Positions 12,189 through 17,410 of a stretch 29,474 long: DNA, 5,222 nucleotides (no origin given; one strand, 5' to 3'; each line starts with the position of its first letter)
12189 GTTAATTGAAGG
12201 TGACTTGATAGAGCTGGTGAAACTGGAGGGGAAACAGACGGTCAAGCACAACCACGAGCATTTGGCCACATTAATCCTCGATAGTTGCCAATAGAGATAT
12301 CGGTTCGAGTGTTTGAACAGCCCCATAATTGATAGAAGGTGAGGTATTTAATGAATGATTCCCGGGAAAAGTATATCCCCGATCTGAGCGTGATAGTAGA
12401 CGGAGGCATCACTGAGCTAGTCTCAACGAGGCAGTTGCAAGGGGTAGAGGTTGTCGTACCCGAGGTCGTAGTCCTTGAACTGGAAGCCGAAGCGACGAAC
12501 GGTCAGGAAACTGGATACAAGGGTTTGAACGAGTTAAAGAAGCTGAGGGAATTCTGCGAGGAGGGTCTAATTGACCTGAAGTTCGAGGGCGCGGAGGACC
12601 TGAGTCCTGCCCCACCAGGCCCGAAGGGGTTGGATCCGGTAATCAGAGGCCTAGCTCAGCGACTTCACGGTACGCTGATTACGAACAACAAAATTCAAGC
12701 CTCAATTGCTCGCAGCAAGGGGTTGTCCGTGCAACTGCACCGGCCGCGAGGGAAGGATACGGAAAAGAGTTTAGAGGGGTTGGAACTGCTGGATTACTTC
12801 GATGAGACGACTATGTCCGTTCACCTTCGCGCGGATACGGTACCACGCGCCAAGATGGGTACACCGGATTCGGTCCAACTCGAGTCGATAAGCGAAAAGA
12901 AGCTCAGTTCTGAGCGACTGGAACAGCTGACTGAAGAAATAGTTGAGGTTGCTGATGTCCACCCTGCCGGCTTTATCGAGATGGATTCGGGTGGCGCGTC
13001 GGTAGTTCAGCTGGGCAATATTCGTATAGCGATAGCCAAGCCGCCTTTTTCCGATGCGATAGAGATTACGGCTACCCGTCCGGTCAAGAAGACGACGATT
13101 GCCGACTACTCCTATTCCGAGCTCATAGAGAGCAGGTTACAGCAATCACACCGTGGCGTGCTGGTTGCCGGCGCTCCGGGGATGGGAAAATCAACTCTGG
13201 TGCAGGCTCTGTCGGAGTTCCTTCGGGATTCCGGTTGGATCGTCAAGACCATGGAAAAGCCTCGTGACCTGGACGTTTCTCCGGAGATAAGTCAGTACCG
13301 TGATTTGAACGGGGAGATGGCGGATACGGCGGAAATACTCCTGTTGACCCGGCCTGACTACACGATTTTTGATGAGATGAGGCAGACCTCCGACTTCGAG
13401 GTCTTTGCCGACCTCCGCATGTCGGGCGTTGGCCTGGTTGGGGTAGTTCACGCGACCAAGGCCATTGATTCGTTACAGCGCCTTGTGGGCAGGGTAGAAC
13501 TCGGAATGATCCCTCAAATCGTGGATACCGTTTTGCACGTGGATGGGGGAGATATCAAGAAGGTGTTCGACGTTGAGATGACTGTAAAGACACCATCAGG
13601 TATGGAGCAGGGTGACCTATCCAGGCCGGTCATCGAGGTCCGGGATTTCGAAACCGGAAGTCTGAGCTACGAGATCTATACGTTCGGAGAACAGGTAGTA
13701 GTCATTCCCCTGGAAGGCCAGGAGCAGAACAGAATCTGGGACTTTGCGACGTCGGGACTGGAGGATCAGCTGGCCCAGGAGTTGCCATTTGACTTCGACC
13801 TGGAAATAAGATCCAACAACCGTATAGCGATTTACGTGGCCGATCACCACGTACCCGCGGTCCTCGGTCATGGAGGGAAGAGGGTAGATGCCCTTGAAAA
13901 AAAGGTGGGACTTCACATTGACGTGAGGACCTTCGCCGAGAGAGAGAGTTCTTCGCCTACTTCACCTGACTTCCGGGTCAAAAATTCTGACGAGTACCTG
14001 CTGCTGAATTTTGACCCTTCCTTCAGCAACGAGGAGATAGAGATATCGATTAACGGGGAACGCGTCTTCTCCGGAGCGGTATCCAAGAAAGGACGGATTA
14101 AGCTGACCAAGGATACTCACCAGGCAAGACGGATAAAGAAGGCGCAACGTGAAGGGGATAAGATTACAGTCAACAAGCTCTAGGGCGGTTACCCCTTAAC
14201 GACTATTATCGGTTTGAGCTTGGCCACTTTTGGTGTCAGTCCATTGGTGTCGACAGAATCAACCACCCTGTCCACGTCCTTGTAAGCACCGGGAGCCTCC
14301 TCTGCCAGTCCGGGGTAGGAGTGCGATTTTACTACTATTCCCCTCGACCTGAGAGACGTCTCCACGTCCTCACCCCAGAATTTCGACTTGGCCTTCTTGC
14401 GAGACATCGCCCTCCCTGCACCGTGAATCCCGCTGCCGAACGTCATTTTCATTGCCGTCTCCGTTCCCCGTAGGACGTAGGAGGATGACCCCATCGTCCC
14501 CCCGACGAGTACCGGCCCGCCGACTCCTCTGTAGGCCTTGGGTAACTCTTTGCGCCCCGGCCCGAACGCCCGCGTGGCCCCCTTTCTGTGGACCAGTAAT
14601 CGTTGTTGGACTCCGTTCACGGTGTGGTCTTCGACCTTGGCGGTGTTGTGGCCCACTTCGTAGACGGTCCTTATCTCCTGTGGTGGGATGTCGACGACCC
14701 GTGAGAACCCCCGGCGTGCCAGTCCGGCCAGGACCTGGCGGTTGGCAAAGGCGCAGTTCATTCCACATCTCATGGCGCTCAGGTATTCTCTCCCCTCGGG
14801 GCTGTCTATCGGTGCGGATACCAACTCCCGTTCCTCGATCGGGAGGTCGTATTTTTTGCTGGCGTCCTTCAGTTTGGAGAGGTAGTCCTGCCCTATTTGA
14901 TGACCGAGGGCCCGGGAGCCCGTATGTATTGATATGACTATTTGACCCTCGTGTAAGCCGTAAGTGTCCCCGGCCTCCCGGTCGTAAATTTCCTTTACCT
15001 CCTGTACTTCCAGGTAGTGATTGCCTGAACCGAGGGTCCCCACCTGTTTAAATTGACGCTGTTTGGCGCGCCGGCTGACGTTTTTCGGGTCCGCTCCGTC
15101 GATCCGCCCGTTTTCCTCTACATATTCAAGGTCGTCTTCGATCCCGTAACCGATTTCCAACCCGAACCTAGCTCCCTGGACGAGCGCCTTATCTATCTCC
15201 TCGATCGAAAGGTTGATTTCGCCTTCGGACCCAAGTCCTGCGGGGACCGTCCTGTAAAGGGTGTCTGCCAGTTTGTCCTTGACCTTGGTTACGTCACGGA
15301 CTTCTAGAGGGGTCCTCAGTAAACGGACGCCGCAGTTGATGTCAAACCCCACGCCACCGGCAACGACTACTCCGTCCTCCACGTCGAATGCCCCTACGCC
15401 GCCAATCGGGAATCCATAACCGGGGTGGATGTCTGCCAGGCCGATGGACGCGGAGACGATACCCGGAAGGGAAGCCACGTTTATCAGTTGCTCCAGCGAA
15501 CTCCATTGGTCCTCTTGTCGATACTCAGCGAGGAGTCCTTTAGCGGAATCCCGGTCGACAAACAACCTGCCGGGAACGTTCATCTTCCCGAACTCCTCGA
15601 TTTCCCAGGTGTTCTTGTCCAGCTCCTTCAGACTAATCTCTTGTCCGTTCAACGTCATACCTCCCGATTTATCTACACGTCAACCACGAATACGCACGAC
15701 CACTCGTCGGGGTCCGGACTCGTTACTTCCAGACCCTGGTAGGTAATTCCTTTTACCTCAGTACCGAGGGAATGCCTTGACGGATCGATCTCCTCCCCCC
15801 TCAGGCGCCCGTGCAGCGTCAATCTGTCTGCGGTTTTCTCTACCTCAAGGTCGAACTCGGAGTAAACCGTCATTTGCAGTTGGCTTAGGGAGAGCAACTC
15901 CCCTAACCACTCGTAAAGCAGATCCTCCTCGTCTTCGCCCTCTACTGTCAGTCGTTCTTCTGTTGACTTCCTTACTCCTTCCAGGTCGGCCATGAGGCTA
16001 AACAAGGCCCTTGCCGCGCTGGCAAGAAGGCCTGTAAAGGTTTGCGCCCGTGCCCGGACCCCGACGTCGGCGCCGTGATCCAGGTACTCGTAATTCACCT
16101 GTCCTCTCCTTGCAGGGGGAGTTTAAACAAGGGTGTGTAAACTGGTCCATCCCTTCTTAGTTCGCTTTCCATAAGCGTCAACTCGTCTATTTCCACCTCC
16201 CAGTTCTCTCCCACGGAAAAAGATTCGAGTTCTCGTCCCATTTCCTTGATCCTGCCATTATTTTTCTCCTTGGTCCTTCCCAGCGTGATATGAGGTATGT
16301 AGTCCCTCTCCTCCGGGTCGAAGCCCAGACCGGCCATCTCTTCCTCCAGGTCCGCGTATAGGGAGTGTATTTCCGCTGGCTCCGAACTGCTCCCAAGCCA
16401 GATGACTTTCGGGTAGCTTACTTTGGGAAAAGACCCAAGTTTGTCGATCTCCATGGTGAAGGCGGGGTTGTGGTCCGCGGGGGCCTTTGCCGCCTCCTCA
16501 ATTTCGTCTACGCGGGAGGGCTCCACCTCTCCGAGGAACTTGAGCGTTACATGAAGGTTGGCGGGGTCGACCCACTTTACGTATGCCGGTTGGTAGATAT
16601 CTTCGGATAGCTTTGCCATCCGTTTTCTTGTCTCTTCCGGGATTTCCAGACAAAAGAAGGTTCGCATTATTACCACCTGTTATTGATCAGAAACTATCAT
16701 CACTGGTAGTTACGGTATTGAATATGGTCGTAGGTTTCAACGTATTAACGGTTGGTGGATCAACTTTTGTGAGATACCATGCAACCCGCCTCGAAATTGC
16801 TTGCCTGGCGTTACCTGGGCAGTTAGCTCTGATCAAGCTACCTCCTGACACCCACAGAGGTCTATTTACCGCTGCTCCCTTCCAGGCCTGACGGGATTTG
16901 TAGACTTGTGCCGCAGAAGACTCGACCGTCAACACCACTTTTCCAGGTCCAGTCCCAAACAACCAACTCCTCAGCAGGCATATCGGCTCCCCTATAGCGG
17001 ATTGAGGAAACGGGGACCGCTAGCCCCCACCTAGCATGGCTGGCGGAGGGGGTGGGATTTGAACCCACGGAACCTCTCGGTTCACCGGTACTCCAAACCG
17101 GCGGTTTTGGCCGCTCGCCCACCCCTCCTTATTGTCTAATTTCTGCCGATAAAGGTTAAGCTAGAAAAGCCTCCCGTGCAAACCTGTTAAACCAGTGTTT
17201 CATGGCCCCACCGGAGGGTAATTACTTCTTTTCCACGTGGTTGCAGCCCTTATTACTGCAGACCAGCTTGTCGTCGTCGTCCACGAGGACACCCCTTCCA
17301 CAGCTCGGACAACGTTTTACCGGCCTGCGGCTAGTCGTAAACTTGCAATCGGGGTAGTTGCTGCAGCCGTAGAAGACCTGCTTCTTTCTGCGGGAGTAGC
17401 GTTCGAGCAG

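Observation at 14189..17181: tRNA-Ser - SRP RNA - ThpR - archease - RtcB: stable RNAs heading an RNA end-healing and ligation operon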

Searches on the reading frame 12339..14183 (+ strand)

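Call 4: search_protein_families(library=pfam, proteins=[window:12339-14183:+])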
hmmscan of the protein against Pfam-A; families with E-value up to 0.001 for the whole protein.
window:12339-14183:+ (614 aa): 3 families
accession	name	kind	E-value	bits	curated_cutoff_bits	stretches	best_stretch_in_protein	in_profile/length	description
PF00437.27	T2SSE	-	2e-09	37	24.9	1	261-384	132-257/370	Type II/IV secretion system protein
PF13191.12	AAA_16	-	1e-06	29.8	32.6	1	263-311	16-63/167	AAA ATPase domain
PF20720.3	nSTAND3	-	0.00046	20.3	27.2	0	269-312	15-58/155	Novel STAND NTPase 3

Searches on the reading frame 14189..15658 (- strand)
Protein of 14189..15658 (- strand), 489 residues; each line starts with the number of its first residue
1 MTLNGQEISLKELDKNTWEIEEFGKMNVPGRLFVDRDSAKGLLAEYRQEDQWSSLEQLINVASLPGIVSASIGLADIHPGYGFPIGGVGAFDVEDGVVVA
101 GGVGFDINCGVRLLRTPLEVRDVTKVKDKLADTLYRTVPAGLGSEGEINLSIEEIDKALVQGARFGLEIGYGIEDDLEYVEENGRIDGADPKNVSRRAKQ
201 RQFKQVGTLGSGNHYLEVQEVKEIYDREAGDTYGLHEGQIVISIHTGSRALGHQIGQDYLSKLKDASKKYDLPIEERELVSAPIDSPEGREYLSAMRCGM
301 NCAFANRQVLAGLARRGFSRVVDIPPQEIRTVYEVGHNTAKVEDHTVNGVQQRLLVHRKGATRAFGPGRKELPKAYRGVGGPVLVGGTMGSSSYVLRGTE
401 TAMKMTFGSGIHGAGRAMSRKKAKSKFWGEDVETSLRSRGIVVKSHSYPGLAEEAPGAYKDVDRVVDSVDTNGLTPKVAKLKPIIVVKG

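Call 4: search_protein_families(library=pfam, proteins=[window:14189-15658:-])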
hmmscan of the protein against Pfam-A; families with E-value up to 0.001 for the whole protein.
window:14189-15658:- (489 aa): 1 family
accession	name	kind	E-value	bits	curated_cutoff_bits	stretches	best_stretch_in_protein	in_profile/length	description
PF01139.22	RtcB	-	2e-156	521.9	27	1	57-489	1-426/426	tRNA-splicing ligase RtcB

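Call 37: find_related_loci(query=window:14189-15658:-, collection=genome_contigs, flank=6000)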
Query window:14189-15658:- (489 aa) in genome_contigs; peptide patterns used: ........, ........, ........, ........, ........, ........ (x = any residue, [..] = any of these).
119 stretches matched a pattern; 29 encode a relative of the query (tblastn E <= 1e-3); 29 distinct loci.
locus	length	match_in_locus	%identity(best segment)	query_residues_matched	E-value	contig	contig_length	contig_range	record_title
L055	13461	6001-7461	81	3-489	0e+0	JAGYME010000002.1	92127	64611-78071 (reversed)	Candidatus Bipolaricaulota bacterium isolate M55B111 2, whole genome shotgun sequence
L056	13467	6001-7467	72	1-489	0e+0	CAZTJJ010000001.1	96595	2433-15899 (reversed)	MAG TPA_asm: uncultured Thermotogae bacterium isolate binchicken_co13_397 genome assembly, contig: NODE_102_length_96595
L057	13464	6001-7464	70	2-489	0e+0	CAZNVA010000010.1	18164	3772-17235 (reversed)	MAG TPA_asm: uncultured Thermotogae bacterium isolate ERP127260_co1_46 genome assembly, contig: NODE_1309_length_18164_c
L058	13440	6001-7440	71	10-489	0e+0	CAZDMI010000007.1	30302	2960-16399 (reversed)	MAG TPA_asm: uncultured Thermotogae bacterium isolate ERP127260_co1_75 genome assembly, contig: NODE_516_length_30302_co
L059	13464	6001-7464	70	2-489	0e+0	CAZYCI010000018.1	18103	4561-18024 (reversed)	MAG TPA_asm: uncultured Thermotogae bacterium isolate binchicken_co77_115 genome assembly, contig: NODE_3719_length_1810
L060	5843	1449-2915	70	1-489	0e+0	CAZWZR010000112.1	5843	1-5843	MAG TPA_asm: uncultured Thermotogae bacterium isolate SRP185896_co1_13 genome assembly, contig: NODE_15742_length_5843_c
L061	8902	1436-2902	71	1-489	0e+0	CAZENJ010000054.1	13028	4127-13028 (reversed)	MAG TPA_asm: uncultured Thermotogae bacterium isolate ERP127260_co1_99 genome assembly, contig: NODE_2212_length_13028_c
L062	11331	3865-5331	70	1-489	0e+0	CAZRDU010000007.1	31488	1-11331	MAG TPA_asm: uncultured Thermotogae bacterium isolate ERP127260_co1_117 genome assembly, contig: NODE_485_length_31488_c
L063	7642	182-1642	70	3-489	0e+0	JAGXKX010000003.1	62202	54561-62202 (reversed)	Candidatus Bipolaricaulota bacterium isolate GSL_GSL3510_1 NODE_29_length_62202_cov_40.1514, whole genome shotgun sequen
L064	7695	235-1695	68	3-489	0e+0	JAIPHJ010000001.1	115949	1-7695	MAG: Candidatus Bipolaricaulota bacterium isolate Tobar15.5-16.5m-G30 Tobar15-5-16-5m-C42, whole genome shotgun sequence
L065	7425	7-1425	71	17-489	0e+0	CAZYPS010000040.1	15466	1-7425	MAG TPA_asm: uncultured Thermotogae bacterium isolate SRP185896_co1_62 genome assembly, contig: NODE_2263_length_15466_c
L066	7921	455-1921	69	1-489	0e+0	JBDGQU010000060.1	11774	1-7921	MAG: Candidatus Bipolaricaulia bacterium isolate DAL-Ass_33_96C0R DAL-Ass_33_96C0R_60, whole genome shotgun sequence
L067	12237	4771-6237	70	2-489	0e+0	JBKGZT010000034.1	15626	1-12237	MAG: Candidatus Acetothermia bacterium isolate C5M10_29 NODE_1545_length_15626_cov_34.450003, whole genome shotgun seque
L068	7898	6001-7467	70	1-489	0e+0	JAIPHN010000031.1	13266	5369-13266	MAG: Candidatus Bipolaricaulota bacterium isolate Tobar18m-G13 Tobar18m-C1650, whole genome shotgun sequence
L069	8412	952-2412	68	3-489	0e+0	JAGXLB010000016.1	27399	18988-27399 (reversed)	Candidatus Bipolaricaulota bacterium isolate GSL_GSL3510_5 NODE_179_length_27399_cov_9.73486, whole genome shotgun seque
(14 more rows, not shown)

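Call 44: search_solved_structures(query=window:14189-15658:-, show_alignments=1, max_evalue=1e-20)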
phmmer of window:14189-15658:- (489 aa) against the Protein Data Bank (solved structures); distinct sequences matched with E-value up to 1e-20: 9.
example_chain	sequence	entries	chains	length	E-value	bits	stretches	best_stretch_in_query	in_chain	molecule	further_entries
1uc2_A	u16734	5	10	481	4.3e-152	510.7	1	8-489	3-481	hypothetical protein PH1602 | tRNA-splicing ligase RtcB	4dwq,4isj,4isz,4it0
7lfq_A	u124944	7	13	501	4.3e-152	510.7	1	8-489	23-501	RNA-splicing ligase RtcB | tRNA-splicing ligase RtcB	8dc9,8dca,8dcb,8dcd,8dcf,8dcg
4dwr_B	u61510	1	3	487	4.5e-152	510.6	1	8-489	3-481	tRNA-splicing ligase RtcB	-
2epg_A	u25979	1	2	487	4e-140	471.2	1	13-489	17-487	Hypothetical protein TTHA1785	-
9i8v_C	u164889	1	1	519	3.9e-125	421.8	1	10-489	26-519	RNA-splicing ligase RtcB homolog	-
8odo_A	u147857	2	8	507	1.4e-124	420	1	9-489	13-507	RNA-splicing ligase RtcB homolog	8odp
8orj_A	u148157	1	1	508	1.4e-124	420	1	9-489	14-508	RNA-splicing ligase RtcB homolog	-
7p3b_A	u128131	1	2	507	1.4e-124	420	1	9-489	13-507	RNA-splicing ligase RtcB homolog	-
8btt_A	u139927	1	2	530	1.7e-124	419.7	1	9-489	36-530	RNA-splicing ligase RtcB homolog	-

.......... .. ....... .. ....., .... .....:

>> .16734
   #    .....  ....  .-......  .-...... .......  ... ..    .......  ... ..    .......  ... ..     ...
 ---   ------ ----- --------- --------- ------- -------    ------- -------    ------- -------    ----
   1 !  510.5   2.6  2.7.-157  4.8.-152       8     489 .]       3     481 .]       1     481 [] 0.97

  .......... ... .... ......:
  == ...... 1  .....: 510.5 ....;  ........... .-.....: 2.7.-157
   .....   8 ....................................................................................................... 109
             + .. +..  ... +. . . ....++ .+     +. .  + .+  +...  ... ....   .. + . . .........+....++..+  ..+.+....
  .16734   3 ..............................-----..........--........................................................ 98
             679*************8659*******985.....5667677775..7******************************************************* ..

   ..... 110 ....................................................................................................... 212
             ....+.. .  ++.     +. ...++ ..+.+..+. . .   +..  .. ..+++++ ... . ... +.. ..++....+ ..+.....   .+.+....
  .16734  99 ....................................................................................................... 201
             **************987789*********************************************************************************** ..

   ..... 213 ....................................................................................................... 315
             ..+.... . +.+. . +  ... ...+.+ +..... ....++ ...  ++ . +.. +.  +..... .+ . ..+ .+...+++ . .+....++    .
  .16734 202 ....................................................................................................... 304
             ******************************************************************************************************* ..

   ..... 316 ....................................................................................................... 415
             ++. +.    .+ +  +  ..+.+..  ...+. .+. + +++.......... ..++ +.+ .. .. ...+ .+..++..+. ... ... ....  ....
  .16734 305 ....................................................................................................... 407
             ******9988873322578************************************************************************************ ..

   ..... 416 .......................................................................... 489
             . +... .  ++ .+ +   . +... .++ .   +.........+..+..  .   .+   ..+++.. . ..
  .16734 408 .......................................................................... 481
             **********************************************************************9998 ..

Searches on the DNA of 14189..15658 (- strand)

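Call 38: search_rna_families(sources=[L070, L075, L078, L079, L081, L071, L072, L074, L076, L077], threshold=gathering)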
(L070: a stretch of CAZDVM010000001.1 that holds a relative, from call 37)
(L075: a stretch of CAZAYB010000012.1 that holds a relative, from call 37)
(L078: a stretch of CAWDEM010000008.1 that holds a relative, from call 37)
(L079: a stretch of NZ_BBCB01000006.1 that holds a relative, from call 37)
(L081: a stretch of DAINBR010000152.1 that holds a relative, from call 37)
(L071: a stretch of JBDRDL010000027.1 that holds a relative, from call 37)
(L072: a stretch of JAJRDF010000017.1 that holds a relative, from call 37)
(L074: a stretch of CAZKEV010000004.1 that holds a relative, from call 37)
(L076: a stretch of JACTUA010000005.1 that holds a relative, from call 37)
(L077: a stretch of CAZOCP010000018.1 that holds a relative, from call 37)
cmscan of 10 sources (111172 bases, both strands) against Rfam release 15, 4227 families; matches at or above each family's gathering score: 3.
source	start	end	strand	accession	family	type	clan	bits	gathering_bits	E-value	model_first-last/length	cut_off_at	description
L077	8486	8656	+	RF03019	RT-16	Gene; sRNA;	-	99.5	50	1.2e-14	1-158/158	no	RT-16 RNA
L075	6206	6280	+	RF00005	tRNA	Gene; tRNA;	CL00001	65.3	29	1.1e-11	1-71/71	no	tRNA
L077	8934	9016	-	RF00005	tRNA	Gene; tRNA;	CL00001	55.5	29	5.4e-09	1-71/71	no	tRNA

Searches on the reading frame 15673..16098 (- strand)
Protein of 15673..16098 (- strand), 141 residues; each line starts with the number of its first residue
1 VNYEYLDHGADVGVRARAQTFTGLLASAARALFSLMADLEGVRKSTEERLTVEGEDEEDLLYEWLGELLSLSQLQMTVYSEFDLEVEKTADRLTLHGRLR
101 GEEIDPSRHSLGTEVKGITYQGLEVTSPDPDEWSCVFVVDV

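Call 4: search_protein_families(library=pfam, proteins=[window:15673-16098:-])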
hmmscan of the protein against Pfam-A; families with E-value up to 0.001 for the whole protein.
window:15673-16098:- (141 aa): 1 family
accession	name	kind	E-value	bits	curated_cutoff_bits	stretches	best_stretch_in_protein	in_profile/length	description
PF01951.21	Archease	-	2.9e-40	138.2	25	1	3-141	1-136/136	Archease protein family (MTH1598/TM1083)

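Call 46: search_solved_structures(query=window:15673-16098:-, show_alignments=1, max_evalue=0.00001)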
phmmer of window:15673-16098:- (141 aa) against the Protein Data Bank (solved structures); distinct sequences matched with E-value up to 0.00001: 7.
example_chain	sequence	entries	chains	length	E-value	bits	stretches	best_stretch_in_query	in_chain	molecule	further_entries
4n2p_A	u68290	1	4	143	1.3e-19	73.9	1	3-140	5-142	Protein archease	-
1jw3_A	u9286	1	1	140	4.7e-17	65.6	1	2-129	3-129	Conserved Hypothetical Protein MTH1598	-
5yzl_A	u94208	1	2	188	2.6e-12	50.3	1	2-132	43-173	Protein archease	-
5yz1_A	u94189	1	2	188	2.7e-12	50.3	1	2-132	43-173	Protein archease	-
8btx_A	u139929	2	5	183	2.8e-12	50.2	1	2-132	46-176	Protein archease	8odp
8odo_B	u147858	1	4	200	3.7e-12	49.8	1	2-132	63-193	Protein archease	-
5yzj_A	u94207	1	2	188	3.6e-11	46.6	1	2-132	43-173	Protein archease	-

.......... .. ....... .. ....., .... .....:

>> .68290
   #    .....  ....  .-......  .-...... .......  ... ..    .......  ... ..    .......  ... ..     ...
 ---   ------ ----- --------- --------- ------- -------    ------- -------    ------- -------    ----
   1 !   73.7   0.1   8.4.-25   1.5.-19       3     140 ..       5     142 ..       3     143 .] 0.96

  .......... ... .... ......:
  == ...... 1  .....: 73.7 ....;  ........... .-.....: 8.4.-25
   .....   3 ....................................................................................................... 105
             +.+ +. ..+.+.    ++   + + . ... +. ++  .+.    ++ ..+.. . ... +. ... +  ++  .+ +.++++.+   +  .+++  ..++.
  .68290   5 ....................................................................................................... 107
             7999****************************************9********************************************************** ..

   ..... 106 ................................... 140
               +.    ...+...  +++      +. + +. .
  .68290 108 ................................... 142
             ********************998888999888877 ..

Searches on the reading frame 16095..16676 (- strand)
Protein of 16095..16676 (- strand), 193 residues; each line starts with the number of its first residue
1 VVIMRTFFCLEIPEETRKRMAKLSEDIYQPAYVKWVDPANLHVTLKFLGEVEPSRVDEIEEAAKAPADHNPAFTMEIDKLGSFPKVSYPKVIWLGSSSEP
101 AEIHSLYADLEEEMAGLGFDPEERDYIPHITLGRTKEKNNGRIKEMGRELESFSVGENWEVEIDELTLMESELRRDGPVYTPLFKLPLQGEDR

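Call 4: search_protein_families(library=pfam, proteins=[window:16095-16676:-])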
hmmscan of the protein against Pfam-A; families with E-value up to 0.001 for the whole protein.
window:16095-16676:- (193 aa): 2 families
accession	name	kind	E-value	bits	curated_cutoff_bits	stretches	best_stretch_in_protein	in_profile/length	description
PF02834.22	LigT_PEase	-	6.3e-35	119.7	23.3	2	10-93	1-87/87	LigT like Phosphoesterase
PF13563.12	2_5_RNA_ligase2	-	7.1e-16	59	27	1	17-172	6-149/152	2'-5' RNA ligase superfamily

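Call 45: search_solved_structures(query=window:16095-16667:-, show_alignments=1, max_evalue=0.00001)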
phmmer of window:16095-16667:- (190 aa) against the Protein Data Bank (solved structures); distinct sequences matched with E-value up to 0.00001: 6.
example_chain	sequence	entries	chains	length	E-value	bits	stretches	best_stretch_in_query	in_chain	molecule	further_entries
1vdx_A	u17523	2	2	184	3.2e-23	85.8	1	1-185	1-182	Hypothetical protein PH0099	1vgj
2fyh_A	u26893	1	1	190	5.9e-21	78.5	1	1-185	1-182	putative integral membrane transport protein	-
5ldi_A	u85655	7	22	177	2.8e-13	53.4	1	2-182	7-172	RNA 2',3'-cyclic phosphodiesterase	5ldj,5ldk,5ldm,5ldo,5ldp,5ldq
4qak_A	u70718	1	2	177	2.8e-13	53.4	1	2-182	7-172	2'-5'-RNA ligase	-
1iuh_A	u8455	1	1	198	4.7e-10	42.9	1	1-188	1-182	2'-5' RNA Ligase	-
5h7e_A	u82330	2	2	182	2.2e-08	37.4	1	2-178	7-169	RNA 2',3'-cyclic phosphodiesterase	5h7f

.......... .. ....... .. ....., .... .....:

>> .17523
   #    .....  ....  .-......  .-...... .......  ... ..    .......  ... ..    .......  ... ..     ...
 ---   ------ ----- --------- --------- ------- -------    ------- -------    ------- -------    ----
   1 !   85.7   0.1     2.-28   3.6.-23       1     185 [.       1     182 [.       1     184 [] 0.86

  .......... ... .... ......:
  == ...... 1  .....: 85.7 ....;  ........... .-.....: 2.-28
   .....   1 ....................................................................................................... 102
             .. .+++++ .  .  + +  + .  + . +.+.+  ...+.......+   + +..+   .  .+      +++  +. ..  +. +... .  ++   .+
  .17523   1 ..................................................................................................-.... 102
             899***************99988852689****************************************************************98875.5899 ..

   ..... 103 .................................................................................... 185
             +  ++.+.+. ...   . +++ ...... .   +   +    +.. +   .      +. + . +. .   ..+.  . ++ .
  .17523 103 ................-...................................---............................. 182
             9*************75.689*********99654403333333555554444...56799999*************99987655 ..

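Call 62: find_encoding_contigs(protein=window:16095-16667:-, flank=3000, max_places=10)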
Protein window:16095-16667:- (190 aa): 2 contigs read that carry it; 2 places shown.
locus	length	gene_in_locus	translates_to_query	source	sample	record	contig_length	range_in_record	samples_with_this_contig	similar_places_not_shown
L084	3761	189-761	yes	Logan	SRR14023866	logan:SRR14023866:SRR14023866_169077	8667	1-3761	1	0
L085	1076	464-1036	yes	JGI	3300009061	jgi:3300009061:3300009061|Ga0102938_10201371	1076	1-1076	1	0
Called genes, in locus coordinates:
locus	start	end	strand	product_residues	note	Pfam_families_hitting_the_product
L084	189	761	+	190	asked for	PF02834:LigT_PEase, PF13563:2_5_RNA_ligase2, PF02834:LigT_PEase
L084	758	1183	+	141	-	PF01951:Archease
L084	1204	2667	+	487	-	PF01139:RtcB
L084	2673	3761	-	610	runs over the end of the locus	PF00437:T2SSE, PF13191:AAA_16 (weak)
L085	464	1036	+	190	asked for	PF02834:LigT_PEase, PF13563:2_5_RNA_ligase2, PF02834:LigT_PEase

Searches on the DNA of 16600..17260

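Call 67: search_rna_families(source=window, start=16600, end=17260, threshold=evalue, max_evalue=1)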
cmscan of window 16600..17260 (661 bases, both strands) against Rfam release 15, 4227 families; matches with E-value up to 1: 3.
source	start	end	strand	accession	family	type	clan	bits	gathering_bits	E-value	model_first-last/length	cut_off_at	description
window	16777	17039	-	RF01854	Bacteria_large_SRP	Gene;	CL00003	165.6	60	5.8e-29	1-256/256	no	Bacterial large signal recognition particle RNA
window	17044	17128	-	RF00005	tRNA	Gene; tRNA;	CL00001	47.3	29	5.6e-09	1-71/71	no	tRNA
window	17044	17088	+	RF04351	Plastid-psbl-rps4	Cis-reg;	-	27.8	68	0.0012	1-53/53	no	Plastid-psbl-rps4 3UTR RNA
